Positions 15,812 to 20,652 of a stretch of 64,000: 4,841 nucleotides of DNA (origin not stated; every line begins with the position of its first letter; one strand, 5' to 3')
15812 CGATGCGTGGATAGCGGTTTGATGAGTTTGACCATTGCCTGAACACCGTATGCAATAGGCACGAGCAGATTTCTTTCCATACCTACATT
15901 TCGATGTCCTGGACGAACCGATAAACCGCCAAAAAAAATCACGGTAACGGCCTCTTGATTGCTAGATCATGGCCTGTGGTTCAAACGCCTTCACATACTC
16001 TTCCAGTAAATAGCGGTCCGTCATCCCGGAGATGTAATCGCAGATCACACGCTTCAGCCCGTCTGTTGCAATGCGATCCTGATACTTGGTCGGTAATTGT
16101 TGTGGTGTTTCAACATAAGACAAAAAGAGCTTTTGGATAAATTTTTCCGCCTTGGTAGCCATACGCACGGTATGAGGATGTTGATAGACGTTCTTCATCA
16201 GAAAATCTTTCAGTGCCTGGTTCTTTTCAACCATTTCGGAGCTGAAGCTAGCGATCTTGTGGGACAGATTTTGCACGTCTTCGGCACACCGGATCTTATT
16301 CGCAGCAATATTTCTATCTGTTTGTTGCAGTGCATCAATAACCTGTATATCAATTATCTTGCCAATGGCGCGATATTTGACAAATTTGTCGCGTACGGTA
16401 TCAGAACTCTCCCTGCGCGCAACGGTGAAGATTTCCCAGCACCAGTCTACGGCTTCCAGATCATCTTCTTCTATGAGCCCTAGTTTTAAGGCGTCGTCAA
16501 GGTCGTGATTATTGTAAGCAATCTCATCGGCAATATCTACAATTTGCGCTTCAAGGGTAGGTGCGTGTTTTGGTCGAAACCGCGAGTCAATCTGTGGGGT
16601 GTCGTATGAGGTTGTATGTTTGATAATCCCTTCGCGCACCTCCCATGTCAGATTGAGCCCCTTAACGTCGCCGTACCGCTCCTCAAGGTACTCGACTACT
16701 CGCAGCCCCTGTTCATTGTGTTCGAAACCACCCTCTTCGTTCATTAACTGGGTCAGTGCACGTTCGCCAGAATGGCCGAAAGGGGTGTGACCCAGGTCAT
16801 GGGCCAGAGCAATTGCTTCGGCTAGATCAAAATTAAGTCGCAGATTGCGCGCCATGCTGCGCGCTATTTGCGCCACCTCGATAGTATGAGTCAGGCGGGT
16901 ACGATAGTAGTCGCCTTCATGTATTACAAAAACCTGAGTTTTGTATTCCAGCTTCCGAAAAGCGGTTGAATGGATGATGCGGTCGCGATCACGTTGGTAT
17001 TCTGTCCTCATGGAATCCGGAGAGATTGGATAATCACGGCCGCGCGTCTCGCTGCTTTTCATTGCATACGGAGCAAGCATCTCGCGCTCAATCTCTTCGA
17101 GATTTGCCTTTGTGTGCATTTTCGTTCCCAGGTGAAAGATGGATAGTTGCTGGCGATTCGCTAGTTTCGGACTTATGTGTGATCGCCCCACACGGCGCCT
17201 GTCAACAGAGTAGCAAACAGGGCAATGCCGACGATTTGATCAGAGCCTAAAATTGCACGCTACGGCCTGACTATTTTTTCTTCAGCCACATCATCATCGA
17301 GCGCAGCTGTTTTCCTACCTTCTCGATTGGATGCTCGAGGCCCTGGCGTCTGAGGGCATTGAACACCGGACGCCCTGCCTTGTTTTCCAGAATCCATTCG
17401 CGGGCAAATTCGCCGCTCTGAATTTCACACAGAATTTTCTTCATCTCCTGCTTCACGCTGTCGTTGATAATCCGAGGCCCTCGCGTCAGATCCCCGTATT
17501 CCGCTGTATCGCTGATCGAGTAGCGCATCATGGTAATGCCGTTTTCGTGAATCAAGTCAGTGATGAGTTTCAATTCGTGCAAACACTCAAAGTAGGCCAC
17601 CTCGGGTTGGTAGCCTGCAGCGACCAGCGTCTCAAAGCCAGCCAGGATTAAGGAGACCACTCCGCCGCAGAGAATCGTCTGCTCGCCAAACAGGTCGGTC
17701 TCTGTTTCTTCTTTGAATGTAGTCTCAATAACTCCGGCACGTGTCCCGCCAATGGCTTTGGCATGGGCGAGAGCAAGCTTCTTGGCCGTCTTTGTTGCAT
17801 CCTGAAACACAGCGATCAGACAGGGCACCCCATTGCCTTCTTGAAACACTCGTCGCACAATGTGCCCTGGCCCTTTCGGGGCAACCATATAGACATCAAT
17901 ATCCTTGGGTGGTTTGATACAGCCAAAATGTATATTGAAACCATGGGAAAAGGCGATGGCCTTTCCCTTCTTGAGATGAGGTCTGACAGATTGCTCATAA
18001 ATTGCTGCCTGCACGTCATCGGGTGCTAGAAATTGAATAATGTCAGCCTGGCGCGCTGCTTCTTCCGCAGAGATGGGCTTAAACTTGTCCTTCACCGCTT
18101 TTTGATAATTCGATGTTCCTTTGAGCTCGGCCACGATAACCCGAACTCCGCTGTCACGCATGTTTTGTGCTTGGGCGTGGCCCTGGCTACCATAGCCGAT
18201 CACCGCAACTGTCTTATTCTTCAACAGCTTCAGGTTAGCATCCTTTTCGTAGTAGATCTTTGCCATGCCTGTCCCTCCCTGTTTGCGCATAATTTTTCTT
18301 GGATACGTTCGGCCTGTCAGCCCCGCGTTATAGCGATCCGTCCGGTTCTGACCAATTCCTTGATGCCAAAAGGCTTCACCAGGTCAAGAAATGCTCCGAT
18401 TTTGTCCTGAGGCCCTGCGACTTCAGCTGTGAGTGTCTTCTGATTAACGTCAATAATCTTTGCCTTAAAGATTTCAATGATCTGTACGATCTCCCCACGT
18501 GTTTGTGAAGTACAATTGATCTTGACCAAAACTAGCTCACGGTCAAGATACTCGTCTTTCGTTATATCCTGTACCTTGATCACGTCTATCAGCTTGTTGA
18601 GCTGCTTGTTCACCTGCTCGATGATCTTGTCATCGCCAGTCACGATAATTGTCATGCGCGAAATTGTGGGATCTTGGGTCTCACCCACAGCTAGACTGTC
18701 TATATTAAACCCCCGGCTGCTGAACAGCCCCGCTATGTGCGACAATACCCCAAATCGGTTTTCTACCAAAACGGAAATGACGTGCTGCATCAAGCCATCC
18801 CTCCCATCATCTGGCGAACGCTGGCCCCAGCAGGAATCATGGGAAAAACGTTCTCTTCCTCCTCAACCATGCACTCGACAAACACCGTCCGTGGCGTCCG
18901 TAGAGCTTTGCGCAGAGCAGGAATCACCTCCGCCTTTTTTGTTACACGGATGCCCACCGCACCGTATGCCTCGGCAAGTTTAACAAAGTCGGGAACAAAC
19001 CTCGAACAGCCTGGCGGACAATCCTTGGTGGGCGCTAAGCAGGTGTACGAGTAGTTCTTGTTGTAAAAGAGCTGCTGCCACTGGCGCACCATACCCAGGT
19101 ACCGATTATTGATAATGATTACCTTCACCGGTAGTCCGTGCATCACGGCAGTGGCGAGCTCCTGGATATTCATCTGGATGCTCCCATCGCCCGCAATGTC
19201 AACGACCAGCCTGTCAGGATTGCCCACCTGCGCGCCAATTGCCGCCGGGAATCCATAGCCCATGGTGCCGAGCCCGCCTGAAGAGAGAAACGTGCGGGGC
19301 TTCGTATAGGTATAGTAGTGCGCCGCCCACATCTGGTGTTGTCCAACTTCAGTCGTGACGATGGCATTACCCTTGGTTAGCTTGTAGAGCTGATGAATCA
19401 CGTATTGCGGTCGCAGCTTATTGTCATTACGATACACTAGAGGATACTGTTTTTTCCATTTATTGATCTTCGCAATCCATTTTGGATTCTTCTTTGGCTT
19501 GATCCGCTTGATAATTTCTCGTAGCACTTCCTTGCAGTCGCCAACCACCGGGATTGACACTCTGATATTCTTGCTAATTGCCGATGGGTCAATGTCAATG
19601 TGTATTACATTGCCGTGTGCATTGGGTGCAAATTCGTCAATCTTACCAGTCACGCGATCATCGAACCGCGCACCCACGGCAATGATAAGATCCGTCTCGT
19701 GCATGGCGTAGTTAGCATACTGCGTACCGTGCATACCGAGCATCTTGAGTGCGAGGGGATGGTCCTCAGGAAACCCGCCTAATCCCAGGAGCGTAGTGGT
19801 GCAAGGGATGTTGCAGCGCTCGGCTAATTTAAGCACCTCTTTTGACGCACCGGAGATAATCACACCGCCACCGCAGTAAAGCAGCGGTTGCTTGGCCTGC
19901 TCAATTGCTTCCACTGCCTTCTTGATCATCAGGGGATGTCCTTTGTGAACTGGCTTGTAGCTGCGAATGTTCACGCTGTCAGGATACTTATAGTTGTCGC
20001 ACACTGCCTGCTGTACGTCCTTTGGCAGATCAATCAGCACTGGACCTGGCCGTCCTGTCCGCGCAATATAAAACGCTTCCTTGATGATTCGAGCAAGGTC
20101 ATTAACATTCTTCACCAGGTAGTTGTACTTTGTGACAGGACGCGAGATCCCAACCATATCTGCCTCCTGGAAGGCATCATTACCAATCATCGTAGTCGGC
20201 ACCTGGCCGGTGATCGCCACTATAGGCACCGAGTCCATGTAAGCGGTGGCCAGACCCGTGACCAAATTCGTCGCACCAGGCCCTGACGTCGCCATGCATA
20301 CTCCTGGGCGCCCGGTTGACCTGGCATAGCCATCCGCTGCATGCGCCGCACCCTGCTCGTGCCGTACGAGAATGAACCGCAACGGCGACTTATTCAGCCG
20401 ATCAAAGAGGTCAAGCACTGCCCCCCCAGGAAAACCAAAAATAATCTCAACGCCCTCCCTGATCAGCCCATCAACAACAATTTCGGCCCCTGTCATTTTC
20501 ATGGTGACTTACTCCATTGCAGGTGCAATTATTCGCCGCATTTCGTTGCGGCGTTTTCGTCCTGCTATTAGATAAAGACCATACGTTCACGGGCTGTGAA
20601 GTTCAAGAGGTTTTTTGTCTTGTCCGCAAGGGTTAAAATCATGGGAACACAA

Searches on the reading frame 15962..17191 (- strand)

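Call 25: search_protein_families(library=pfam, proteins=[window:15962-17191:-], max_evalue=0.00001)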
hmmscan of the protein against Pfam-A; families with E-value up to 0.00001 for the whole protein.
window:15962-17191:- (409 aa): 2 families
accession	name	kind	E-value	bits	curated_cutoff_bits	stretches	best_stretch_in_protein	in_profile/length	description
PF13286.11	HD_assoc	-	9.8e-27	93.8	22.2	1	315-399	2-89/91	Phosphohydrolase-associated domain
PF01966.28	HD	-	1.7e-20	73.9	22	1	99-225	1-114/116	HD domain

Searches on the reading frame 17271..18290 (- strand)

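Call 25: search_protein_families(library=pfam, proteins=[window:17271-18290:-], max_evalue=0.00001)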
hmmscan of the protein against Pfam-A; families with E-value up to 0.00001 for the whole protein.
window:17271-18290:- (339 aa): 5 families
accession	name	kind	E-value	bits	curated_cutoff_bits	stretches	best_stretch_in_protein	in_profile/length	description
PF07991.19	KARI_N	-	1.7e-73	246.1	20.6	1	23-186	2-165/165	Acetohydroxy acid isomeroreductase, NADPH-binding domain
PF01450.25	KARI_C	-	8.2e-67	224.4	29.1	1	192-335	1-144/144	Ketol-acid reductoisomerase, C-terminal domain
PF02826.25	2-Hacid_dh_C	-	2.2e-07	30.9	25.1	1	16-91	27-101/178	D-isomer specific 2-hydroxyacid dehydrogenase, NAD binding domain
PF00670.27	AdoHcyase_NAD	-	9.3e-07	29.5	27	1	22-85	20-82/162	S-adenosyl-L-homocysteine hydrolase, NAD binding domain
PF03446.21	NAD_binding_2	-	5.3e-06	27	21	0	27-112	1-89/161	NAD binding domain of 6-phosphogluconate dehydrogenase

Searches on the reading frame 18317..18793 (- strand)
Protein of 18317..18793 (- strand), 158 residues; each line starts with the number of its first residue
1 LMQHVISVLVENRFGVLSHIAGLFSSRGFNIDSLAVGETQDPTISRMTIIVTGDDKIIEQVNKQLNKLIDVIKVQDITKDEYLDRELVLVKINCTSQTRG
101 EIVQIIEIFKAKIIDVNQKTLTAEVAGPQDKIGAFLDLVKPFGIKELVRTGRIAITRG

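Call 25: search_protein_families(library=pfam, proteins=[window:18317-18793:-], max_evalue=0.00001)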
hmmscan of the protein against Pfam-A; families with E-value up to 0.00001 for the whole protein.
window:18317-18793:- (158 aa): 4 families
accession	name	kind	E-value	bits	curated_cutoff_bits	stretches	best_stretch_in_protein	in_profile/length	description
PF10369.15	ALS_ss_C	-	1.3e-30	105.6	23.2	1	85-158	1-74/74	Small subunit of acetolactate synthase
PF22629.2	ACT_AHAS_ss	-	1.4e-27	96.1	27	1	6-73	1-67/67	AHAS small subunit-like ACT domain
PF13710.12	ACT_5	-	8.9e-16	57.9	27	1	14-74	3-62/62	ACT domain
PF01842.31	ACT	-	1.1e-15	57.5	27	1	4-69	1-65/66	ACT domain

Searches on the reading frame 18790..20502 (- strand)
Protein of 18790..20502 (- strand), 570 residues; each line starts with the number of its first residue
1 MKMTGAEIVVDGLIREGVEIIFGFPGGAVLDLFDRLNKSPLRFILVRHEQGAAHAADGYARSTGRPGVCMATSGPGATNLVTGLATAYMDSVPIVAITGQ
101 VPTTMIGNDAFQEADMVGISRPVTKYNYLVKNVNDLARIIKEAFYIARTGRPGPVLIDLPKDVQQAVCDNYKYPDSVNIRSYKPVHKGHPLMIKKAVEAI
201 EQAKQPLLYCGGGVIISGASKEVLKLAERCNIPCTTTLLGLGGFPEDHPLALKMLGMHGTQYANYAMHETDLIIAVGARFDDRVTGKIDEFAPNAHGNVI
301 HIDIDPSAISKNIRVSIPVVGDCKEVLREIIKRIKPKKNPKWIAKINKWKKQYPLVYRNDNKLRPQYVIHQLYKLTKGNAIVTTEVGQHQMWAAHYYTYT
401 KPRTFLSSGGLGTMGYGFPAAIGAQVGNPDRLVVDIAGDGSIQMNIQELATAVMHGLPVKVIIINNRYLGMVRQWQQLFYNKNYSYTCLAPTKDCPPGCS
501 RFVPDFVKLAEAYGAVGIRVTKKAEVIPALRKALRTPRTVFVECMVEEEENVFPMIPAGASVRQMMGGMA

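Call 25: search_protein_families(library=pfam, proteins=[window:18790-20502:-], max_evalue=0.00001)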
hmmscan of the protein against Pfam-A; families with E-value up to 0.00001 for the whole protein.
window:18790-20502:- (570 aa): 3 families
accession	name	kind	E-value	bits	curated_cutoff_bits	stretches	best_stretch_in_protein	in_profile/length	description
PF02775.26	TPP_enzyme_C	-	6.7e-57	192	21.9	1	386-544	2-151/151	Thiamine pyrophosphate enzyme, C-terminal TPP binding domain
PF00205.28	TPP_enzyme_M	-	1.3e-52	177.6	30.4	1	193-329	1-136/137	Thiamine pyrophosphate enzyme, central domain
PF02776.23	TPP_enzyme_N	-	1.6e-41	141.2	26.8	1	3-117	1-117/119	Thiamine pyrophosphate enzyme, N-terminal TPP binding domain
